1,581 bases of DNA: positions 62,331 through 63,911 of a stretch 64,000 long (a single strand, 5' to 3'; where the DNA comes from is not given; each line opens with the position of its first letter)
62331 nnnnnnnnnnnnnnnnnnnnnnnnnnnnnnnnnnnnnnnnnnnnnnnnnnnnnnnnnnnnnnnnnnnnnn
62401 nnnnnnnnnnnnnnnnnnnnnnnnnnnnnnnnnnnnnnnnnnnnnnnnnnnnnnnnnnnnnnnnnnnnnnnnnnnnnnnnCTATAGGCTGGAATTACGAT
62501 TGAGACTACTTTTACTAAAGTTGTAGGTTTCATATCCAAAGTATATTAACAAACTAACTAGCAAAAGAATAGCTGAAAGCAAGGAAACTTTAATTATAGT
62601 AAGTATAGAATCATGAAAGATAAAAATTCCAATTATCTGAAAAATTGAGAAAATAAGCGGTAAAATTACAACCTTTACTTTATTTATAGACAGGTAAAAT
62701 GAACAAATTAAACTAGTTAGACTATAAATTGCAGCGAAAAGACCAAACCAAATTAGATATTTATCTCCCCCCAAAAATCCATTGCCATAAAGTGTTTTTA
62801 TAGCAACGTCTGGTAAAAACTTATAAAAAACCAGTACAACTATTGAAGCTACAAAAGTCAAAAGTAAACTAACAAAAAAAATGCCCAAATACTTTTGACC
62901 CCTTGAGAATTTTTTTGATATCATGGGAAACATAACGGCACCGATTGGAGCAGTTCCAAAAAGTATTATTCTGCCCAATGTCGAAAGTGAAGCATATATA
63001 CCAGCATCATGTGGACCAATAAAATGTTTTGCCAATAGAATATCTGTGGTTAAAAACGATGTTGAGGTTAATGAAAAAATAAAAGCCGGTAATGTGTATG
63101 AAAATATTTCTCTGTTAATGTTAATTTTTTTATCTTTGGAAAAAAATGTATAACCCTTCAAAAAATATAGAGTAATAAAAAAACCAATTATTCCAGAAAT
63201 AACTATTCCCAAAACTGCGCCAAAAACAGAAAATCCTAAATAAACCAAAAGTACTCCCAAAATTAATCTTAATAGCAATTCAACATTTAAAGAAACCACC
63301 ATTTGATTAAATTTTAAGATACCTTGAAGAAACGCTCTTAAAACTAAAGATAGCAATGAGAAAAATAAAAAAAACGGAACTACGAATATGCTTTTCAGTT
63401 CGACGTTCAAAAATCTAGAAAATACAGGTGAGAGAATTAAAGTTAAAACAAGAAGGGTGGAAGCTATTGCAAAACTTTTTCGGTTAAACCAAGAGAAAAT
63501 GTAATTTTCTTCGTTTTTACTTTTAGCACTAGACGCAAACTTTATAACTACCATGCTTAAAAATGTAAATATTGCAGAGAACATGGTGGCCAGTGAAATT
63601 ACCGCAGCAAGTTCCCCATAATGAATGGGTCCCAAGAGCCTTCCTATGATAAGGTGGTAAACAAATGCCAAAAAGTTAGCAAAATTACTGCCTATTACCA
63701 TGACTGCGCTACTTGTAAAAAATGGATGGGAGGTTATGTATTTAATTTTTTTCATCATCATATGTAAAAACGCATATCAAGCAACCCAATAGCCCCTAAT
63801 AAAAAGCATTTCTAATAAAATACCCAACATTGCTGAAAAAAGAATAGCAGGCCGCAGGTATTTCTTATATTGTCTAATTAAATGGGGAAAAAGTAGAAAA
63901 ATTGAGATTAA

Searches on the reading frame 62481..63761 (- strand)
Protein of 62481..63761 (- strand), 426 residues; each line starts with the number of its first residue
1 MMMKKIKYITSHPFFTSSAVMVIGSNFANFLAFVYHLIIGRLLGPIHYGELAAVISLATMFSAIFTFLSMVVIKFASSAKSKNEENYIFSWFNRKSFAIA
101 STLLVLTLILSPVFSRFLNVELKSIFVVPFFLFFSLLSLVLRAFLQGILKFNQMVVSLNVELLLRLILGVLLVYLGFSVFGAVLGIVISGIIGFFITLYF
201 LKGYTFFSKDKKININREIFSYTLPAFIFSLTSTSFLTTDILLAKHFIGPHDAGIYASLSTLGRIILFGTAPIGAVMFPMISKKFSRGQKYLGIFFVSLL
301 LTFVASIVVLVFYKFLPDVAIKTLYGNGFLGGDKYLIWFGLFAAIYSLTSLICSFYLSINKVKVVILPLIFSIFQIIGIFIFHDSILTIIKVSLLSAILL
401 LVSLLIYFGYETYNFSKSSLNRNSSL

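Call 5: search_protein_families(library=pfam, proteins=[window:62481-63761:-], max_evalue=0.001)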
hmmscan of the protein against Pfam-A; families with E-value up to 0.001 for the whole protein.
window:62481-63761:- (426 aa): 2 families
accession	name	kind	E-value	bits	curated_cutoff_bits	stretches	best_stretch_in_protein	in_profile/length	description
PF01943.22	Polysacc_synt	-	2.6e-20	73.4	28.2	1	20-283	7-272/274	Polysaccharide biosynthesis protein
PF13440.11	Polysacc_synt_3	-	3.1e-11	43.5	23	1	38-329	1-288/293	Polysaccharide biosynthesis protein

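Call 20: find_encoding_contigs(protein=window:62481-63761:-, flank=10000, max_places=3)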
Protein window:62481-63761:- (426 aa): 5 contigs read that carry it; 1 place shown.
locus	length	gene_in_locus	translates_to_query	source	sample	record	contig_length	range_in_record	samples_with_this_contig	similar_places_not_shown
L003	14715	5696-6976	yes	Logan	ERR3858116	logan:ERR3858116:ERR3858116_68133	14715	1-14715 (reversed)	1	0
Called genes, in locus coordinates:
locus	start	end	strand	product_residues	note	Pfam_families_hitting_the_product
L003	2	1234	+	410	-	?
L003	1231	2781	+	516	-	PF02366:PMT (weak), PF13231:PMT_2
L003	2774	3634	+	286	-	PF00535:Glycos_transf_2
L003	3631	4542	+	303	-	PF13439:Glyco_transf_4, PF00534:Glycos_transf_1, PF13692:Glyco_trans_1_4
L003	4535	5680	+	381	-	PF04188:Mannosyl_trans2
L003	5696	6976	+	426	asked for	PF01943:Polysacc_synt, PF13440:Polysacc_synt_3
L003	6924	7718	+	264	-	PF13641:Glyco_tranf_2_3, PF00535:Glycos_transf_2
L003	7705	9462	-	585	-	-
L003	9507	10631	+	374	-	PF13439:Glyco_transf_4, PF20706:GT4-conflict, PF00534:Glycos_transf_1, PF13692:Glyco_trans_1_4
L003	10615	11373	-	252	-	PF00535:Glycos_transf_2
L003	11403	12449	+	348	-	-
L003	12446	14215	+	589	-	-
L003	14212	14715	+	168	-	?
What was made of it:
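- Tried and rejected: The flippase at the window end returned only a 14.7-kb sibling contig, which adds 5.7 kb (call 20).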

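Call 41: find_homologous_proteins(query=L003:2-1234:+, max_evalue=1e-60)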
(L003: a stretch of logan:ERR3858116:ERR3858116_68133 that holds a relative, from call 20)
Query L003:2-1234:+ (410 aa): 720 proteins with E <= 1e-60 among 8000 candidates; the best 120 are listed.
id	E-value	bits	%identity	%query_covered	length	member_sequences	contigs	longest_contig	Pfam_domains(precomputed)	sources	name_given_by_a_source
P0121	2.7e-267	904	100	100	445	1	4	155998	PF02366.25,PF13231.13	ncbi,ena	ncbi:MAG: glycosyltransferase family 39 protein [Patescibacteria group bacterium]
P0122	3.4e-176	604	66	100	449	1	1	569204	PF02366.25,PF13231.13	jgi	jgi:4-amino-4-deoxy-L-arabinose transferase-like glycosyltransferase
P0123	6.6e-174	597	64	100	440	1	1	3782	PF02366.25,PF13231.13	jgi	jgi:4-amino-4-deoxy-L-arabinose transferase-like glycosyltransferase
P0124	1.9e-173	595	64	100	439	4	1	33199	PF13231.13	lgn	-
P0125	9.4e-168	577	61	100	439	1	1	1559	PF02366.25,PF13231.13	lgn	-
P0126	3.8e-167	574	61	100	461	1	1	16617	PF02366.25,PF13231.13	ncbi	-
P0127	8.6e-166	570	61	100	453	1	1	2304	PF13231.13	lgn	-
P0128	6.6e-164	564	61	100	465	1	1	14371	PF13231.13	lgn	-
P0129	1.2e-163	563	61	100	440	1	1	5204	PF13231.13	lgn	-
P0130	9.7e-162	557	60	100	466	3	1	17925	PF02366.25,PF13231.13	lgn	-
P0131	1.6e-161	556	61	100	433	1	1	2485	-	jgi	-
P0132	4.4e-161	555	60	100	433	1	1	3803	-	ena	-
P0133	8.4e-160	550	61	100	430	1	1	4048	-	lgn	-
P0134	1.4e-157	543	59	100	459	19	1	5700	PF13231.13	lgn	-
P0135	2.9e-157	542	59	100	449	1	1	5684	PF02366.25,PF13231.13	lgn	-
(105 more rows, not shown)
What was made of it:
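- Tried and rejected: I spent one homologue search to obtain the GT39 protein at its far end (P0121, call 41).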

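Call 42: find_encoding_contigs(protein=P0121, flank=10000, max_places=2)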
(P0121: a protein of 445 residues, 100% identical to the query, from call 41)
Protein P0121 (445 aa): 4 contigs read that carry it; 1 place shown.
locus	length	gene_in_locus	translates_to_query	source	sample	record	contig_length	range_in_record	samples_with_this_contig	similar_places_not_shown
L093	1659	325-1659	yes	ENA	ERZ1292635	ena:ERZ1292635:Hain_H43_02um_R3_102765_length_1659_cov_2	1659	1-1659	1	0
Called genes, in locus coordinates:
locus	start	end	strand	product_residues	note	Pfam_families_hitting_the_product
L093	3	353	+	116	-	?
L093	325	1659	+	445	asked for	PF02366:PMT, PF13231:PMT_2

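Call 43: find_encoding_contigs(protein=P0121, flank=10000, max_places=10)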
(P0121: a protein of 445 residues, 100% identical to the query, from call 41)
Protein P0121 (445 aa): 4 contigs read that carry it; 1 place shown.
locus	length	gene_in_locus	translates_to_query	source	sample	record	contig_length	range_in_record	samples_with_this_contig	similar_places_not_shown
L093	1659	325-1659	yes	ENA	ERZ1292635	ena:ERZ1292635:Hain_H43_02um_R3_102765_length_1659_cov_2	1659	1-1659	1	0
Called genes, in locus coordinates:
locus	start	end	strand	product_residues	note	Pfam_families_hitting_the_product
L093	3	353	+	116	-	?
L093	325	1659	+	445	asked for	PF02366:PMT, PF13231:PMT_2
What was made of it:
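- Tried and rejected: Two look-ups of P0121 returned only a 1.6-kb contig (calls 42, 43).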
